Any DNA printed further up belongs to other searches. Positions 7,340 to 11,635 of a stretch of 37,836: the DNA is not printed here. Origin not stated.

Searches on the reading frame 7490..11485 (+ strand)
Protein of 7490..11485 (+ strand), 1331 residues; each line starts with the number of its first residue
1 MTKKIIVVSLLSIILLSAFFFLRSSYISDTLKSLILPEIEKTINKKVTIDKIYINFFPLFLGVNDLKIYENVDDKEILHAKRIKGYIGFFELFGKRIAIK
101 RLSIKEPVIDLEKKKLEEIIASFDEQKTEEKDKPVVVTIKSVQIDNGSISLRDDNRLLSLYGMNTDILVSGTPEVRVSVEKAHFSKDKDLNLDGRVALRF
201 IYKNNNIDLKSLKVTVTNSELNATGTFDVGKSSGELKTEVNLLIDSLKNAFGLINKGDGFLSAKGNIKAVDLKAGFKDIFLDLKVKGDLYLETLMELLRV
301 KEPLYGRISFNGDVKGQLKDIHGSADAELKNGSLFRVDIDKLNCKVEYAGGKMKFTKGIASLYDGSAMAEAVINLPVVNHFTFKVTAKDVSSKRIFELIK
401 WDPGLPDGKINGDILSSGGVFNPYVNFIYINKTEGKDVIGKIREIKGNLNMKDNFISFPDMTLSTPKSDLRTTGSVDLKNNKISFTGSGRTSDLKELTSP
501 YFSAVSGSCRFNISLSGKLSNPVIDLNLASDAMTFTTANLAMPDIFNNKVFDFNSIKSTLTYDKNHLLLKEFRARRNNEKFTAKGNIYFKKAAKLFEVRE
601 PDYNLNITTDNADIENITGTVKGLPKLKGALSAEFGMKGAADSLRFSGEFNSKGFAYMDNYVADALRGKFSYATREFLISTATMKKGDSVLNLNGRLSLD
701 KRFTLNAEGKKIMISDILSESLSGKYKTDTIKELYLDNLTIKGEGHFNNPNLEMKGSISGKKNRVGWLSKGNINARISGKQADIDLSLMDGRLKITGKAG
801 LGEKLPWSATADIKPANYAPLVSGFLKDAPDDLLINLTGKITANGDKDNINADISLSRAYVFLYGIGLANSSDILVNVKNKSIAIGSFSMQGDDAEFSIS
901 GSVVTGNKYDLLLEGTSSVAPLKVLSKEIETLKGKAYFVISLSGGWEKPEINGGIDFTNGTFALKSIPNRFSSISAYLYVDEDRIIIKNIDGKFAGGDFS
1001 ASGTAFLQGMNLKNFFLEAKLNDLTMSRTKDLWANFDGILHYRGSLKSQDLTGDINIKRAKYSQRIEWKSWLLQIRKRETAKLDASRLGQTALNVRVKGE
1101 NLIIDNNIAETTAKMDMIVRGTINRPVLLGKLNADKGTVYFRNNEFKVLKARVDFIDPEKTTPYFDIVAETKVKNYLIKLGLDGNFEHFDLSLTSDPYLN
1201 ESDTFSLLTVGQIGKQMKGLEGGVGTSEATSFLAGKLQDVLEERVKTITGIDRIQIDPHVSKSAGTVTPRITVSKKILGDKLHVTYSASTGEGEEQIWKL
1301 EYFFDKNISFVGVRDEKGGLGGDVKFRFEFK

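Call 70: search_protein_families(library=pfam, proteins=[window:7490-11485:+], max_evalue=1e-8)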
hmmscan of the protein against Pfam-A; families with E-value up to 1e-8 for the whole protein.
window:7490-11485:+ (1331 aa): 3 families
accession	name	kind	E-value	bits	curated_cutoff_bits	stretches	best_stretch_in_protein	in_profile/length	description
PF04357.19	TamB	-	1e-38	134.1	22.4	1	991-1330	4-381/381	TamB, inner membrane protein subunit of TAM complex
PF05359.17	DUF748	-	1.2e-14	53.9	50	1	3-248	15-258/1037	Domain of Unknown Function (DUF748)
PF13116.12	YhdP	-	2.1e-14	52.9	46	0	171-324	962-1091/1224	YhdP protein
